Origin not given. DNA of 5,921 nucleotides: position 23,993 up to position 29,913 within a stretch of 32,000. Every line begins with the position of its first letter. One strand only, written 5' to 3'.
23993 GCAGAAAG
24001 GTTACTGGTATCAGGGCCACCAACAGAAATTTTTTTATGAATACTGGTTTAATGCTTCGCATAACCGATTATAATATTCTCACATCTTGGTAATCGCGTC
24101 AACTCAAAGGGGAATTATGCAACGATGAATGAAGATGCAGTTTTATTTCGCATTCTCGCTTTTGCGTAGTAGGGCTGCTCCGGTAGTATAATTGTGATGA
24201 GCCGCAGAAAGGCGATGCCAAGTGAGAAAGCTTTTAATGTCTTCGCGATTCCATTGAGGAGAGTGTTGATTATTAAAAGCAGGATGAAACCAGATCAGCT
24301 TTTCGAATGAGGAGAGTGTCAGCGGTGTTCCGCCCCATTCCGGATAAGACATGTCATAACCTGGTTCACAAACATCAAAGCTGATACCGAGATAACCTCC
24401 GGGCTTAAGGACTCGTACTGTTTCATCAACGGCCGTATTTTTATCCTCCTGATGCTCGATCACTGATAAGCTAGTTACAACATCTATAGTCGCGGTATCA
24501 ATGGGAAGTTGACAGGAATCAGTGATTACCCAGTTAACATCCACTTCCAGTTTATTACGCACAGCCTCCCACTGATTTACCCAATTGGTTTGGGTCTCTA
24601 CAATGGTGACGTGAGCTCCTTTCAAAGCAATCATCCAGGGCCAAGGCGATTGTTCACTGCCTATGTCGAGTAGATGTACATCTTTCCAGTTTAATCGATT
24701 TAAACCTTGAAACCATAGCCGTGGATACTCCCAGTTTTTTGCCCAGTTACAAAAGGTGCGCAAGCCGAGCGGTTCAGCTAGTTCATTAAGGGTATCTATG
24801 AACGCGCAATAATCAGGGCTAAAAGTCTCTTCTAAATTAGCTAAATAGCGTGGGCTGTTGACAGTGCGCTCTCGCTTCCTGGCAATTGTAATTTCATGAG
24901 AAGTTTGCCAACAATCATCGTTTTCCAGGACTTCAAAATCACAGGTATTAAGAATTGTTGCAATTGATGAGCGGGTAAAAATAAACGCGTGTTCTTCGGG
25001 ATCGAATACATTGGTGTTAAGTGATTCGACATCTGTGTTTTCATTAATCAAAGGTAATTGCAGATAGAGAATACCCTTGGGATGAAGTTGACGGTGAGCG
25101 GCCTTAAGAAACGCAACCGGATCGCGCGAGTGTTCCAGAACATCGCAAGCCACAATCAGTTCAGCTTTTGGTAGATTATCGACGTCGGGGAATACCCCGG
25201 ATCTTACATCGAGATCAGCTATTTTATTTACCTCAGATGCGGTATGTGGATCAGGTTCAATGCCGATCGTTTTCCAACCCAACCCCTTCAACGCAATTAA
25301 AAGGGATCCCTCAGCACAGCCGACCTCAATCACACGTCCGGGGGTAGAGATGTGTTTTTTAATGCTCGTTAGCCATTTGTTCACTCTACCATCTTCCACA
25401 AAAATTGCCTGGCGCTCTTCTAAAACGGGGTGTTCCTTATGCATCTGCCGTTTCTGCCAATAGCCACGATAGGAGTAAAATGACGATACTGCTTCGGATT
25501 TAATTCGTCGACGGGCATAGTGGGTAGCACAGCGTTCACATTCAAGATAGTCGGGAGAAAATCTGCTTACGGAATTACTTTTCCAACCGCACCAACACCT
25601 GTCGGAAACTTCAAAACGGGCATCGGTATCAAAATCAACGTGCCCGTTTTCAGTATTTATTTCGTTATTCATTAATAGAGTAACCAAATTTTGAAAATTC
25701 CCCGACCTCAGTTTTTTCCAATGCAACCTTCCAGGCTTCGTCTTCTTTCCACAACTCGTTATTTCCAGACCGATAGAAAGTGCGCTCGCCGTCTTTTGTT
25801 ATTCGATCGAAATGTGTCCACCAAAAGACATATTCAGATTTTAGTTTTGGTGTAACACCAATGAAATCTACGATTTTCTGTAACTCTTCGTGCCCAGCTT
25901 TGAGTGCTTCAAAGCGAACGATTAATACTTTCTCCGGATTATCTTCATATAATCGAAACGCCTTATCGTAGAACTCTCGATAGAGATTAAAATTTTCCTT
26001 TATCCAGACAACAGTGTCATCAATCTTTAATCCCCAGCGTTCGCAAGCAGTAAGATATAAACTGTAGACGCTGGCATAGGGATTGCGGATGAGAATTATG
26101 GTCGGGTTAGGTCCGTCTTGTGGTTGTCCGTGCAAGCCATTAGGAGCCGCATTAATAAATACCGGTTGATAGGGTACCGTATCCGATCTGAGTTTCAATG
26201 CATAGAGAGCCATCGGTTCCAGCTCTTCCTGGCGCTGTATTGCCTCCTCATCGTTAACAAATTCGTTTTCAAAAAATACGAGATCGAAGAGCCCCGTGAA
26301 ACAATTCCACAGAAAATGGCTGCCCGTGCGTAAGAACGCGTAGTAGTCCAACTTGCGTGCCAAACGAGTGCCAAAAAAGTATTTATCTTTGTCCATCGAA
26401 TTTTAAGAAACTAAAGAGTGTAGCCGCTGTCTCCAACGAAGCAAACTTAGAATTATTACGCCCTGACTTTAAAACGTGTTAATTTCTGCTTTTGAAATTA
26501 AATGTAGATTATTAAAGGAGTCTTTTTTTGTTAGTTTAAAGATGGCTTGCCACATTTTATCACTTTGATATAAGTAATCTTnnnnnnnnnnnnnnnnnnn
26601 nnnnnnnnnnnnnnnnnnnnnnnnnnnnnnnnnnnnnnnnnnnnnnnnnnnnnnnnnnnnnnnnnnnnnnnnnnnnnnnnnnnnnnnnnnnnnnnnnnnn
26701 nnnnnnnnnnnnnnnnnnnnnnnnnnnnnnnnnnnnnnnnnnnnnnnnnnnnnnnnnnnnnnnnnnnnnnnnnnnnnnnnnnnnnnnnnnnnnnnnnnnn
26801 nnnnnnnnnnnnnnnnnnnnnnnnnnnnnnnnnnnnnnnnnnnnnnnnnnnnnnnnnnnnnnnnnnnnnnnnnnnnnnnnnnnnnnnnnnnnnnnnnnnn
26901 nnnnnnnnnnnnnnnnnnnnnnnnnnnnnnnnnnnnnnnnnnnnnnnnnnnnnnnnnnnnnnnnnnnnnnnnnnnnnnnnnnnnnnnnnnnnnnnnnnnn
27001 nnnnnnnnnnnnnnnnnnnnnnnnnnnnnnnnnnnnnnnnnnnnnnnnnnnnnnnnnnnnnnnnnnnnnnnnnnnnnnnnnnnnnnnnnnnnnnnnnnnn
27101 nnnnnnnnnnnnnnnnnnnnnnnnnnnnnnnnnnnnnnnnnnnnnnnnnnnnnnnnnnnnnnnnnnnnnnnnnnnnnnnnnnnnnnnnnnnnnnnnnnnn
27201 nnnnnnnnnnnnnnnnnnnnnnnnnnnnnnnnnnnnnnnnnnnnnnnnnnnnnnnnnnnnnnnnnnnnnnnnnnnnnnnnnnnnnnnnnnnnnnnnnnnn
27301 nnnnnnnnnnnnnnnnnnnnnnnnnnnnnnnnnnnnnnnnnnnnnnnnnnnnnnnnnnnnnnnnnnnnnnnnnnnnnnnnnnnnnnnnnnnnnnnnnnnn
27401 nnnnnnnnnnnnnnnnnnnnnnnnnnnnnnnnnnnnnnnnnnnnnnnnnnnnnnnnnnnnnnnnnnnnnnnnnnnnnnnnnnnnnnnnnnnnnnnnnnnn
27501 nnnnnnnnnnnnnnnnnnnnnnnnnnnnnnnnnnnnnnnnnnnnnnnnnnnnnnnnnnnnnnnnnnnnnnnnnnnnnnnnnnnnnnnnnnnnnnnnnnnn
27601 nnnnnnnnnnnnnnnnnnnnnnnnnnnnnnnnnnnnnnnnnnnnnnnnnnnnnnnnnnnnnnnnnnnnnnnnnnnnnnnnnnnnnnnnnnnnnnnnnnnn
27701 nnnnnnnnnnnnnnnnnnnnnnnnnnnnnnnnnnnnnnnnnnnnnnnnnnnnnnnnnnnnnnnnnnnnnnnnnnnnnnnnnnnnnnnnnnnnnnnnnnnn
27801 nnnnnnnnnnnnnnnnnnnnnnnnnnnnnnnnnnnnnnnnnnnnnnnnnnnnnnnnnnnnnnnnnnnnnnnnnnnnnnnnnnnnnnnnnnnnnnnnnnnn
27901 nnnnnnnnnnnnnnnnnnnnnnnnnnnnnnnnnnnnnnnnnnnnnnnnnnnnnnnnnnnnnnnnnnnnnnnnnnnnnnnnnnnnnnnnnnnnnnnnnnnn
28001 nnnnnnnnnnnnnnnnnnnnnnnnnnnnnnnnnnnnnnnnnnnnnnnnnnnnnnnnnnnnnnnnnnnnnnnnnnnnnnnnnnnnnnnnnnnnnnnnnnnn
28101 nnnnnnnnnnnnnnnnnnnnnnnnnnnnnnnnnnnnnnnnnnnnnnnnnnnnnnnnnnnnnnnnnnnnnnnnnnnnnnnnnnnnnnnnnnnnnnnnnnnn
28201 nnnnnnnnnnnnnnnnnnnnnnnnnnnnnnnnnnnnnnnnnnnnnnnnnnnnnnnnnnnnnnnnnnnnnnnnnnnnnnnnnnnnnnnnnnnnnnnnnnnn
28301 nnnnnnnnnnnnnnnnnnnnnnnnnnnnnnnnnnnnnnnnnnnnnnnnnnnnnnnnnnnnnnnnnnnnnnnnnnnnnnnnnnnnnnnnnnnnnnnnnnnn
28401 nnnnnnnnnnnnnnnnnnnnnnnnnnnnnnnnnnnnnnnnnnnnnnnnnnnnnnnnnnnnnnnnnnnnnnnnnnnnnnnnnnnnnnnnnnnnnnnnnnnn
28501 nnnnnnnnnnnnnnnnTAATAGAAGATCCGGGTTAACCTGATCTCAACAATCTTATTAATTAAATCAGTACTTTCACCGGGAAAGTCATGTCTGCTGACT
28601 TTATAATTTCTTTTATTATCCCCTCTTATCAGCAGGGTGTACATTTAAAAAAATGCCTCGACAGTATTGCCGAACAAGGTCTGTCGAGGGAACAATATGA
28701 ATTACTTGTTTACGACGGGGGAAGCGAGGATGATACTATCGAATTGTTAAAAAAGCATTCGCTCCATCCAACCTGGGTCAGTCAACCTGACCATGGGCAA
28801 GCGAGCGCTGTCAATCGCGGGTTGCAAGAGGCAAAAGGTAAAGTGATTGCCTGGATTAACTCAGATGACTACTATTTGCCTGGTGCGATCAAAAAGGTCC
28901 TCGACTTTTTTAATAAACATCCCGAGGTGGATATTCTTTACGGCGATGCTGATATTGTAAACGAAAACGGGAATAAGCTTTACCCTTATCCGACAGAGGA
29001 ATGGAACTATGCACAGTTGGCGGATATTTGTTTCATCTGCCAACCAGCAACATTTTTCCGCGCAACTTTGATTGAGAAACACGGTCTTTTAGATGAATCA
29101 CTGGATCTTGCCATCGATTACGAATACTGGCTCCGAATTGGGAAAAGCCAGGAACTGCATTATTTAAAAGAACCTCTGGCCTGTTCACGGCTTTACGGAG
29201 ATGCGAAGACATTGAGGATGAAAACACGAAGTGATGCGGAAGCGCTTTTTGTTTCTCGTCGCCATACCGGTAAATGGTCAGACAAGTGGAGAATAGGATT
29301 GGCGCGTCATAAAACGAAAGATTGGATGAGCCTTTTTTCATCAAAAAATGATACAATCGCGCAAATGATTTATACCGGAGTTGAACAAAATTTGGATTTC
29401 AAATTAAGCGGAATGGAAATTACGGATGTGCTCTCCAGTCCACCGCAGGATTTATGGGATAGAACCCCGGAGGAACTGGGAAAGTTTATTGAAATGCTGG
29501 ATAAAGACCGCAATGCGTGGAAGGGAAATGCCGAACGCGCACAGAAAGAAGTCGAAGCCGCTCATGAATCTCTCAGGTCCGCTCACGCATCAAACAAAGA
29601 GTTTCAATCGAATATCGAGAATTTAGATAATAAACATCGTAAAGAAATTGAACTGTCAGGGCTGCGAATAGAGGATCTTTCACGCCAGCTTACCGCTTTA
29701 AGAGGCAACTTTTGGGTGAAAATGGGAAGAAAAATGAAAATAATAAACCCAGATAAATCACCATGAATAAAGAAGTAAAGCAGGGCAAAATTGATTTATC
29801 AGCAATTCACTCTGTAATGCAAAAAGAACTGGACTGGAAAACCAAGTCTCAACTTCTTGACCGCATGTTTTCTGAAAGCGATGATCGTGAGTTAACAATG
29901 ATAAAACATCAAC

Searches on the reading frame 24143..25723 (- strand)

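Call 46: search_protein_families(library=pfam, proteins=[window:24143-25723:-], max_evalue=0.001)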
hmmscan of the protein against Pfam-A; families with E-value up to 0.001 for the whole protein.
window:24143-25723:- (526 aa): 6 families
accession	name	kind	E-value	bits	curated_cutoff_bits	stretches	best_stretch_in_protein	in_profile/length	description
PF13489.12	Methyltransf_23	-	2.2e-28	99.5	27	2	123-267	18-163/164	Methyltransferase domain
PF08241.18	Methyltransf_11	-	3e-23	82.7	21.2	2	363-445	12-93/95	Methyltransferase domain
PF08242.18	Methyltransf_12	-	6.8e-19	68.9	30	2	132-219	1-98/98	Methyltransferase domain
PF13649.12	Methyltransf_25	-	8e-17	62.2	27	2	352-443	2-97/97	Methyltransferase domain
PF13847.12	Methyltransf_31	-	3.5e-10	40.2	27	1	130-225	6-113/145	Methyltransferase domain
PF01209.24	Ubie_methyltran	-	2.8e-06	27.3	20.1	1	387-446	91-150/233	ubiE/COQ5 methyltransferase family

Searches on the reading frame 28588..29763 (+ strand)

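Call 46: search_protein_families(library=pfam, proteins=[window:28588-29763:+], max_evalue=0.001)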
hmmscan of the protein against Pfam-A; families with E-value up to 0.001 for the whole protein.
window:28588-29763:+ (392 aa): 4 families
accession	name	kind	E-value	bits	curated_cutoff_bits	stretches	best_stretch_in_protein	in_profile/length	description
PF00535.33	Glycos_transf_2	-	4.9e-24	85.6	23.3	1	8-151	1-153/168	Glycosyl transferase family 2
PF10111.15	Glyco_tranf_2_2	-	1.2e-08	35.2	27.3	1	34-186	27-201/276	Glycosyltransferase like family 2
PF13641.12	Glyco_tranf_2_3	-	1e-07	32.7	27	1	7-123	3-125/230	Glycosyltransferase like family 2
PF05791.16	Bacillus_HBL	-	0.00033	21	29.1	1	220-344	52-175/177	Bacillus haemolytic enterotoxin (HBL)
